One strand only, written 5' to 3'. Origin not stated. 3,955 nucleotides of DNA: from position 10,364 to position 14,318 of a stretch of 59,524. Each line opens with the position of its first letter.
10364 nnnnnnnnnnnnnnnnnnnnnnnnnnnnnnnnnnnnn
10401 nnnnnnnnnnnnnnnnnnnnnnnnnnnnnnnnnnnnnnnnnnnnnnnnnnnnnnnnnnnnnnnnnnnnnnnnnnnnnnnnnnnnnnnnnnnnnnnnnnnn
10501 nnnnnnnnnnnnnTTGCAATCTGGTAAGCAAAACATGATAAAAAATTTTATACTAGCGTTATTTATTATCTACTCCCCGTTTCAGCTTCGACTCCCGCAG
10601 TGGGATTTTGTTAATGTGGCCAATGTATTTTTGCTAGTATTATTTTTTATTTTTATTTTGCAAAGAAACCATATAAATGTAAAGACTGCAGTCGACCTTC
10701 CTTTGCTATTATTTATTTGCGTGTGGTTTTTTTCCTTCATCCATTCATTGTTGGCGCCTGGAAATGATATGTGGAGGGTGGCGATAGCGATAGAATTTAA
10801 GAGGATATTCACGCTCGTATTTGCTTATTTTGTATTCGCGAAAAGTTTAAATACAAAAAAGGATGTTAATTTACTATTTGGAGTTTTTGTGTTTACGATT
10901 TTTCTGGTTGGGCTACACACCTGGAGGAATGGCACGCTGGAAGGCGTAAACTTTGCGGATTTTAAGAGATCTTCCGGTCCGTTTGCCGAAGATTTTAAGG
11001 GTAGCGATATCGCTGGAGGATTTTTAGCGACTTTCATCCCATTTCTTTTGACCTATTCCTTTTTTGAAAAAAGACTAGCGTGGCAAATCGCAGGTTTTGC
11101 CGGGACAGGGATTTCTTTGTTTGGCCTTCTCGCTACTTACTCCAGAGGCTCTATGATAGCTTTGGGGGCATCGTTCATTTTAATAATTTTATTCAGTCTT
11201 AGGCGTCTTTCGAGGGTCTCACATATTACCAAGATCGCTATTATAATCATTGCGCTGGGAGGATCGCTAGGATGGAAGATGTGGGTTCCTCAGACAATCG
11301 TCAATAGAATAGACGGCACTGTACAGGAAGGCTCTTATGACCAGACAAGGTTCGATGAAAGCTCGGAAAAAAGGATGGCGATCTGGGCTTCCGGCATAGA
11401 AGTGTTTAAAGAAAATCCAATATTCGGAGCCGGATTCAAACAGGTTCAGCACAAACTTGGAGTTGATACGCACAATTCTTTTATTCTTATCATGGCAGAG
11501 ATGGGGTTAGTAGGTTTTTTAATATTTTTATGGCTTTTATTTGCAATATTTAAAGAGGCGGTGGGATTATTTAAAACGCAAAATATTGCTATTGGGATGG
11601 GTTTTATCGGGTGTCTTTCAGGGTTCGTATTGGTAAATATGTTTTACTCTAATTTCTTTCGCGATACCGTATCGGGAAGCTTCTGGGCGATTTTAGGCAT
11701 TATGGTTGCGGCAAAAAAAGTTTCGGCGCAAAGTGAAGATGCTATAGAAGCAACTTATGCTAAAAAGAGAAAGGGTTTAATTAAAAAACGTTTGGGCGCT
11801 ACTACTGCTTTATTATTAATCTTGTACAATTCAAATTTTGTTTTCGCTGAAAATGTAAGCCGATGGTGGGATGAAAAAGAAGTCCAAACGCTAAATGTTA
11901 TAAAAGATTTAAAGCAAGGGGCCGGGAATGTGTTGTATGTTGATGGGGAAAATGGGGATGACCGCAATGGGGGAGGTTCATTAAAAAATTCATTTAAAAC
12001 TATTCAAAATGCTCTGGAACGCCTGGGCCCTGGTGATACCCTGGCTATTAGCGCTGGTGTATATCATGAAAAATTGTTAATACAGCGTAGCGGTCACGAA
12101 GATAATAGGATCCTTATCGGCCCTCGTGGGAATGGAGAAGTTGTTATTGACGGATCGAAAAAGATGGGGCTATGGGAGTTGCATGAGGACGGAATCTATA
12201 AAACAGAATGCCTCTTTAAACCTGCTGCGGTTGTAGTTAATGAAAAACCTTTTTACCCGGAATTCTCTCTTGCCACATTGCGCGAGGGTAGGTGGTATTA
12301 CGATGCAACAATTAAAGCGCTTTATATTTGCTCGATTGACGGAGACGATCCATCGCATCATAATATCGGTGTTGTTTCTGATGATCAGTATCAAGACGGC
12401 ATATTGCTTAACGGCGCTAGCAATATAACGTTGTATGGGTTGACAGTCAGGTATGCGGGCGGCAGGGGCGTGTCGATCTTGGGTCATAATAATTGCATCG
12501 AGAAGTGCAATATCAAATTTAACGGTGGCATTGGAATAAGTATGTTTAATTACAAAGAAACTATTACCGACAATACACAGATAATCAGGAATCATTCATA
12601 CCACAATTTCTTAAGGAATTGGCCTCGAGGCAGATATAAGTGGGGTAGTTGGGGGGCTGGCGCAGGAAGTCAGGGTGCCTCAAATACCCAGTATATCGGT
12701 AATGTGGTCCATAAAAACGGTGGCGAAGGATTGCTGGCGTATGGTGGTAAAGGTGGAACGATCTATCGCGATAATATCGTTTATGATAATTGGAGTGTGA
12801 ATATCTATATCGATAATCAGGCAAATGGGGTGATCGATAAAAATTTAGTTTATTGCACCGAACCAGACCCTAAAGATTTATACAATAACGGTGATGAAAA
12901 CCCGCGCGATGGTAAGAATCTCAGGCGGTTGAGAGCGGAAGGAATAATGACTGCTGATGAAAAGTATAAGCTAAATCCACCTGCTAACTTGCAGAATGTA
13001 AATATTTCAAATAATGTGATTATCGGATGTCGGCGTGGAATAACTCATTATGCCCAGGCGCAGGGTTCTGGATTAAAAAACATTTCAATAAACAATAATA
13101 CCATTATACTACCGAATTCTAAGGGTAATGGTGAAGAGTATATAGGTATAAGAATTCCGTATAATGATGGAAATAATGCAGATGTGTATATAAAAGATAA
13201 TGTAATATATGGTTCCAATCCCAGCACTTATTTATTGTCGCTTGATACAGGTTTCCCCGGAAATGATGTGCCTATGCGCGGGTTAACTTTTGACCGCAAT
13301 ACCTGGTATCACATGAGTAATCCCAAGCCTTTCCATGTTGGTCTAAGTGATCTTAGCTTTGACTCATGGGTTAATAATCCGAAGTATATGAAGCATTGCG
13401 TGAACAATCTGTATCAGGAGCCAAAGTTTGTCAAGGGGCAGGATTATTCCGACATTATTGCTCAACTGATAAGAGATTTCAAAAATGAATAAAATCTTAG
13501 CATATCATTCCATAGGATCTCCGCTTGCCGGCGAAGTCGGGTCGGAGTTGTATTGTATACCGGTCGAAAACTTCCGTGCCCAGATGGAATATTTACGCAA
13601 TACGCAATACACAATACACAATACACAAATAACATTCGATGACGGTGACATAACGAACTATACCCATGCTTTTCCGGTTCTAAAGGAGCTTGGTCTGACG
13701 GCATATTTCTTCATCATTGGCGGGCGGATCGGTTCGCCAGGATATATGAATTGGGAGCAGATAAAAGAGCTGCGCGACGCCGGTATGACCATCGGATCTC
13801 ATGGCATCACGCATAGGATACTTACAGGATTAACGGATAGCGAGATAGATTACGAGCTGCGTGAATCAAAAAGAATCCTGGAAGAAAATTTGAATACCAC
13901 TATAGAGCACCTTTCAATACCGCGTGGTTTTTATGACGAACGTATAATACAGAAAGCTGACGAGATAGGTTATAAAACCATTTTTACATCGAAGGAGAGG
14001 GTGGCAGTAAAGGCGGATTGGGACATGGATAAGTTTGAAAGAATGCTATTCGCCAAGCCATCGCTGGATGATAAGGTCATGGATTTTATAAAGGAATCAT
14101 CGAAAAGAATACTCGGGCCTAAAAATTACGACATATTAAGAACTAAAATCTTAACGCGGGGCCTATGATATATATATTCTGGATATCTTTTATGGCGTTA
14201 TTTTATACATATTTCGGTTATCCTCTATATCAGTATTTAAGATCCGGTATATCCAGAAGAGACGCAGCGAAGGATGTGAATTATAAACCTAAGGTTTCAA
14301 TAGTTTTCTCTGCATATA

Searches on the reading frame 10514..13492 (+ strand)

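Call 12: search_protein_families(library=pfam, proteins=[window:10514-13492:+], max_evalue=0.00001)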
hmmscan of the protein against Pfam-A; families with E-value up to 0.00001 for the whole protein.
window:10514-13492:+ (992 aa): 2 families
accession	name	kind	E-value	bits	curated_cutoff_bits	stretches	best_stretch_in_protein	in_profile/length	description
PF04932.20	Wzy_C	-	2.3e-20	73.3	31.7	1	199-339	4-149/149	O-Antigen ligase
PF13229.12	Beta_helix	-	4.1e-13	49.7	25.9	2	629-699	2-73/158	Right handed beta helix region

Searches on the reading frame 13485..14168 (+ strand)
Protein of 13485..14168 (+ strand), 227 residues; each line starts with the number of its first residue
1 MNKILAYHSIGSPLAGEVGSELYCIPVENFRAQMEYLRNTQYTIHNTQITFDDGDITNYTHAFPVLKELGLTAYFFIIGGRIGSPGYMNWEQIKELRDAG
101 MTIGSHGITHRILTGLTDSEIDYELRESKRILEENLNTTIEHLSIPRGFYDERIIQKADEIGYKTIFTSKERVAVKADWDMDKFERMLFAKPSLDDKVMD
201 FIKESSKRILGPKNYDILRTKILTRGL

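Call 12: search_protein_families(library=pfam, proteins=[window:13485-14168:+], max_evalue=0.00001)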
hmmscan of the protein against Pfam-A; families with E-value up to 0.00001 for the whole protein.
window:13485-14168:+ (227 aa): 1 family
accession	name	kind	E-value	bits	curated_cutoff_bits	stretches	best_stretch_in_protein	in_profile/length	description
PF01522.26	Polysacc_deac_1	-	1.1e-27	96.8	23.1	1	49-165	11-123/124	Polysaccharide deacetylase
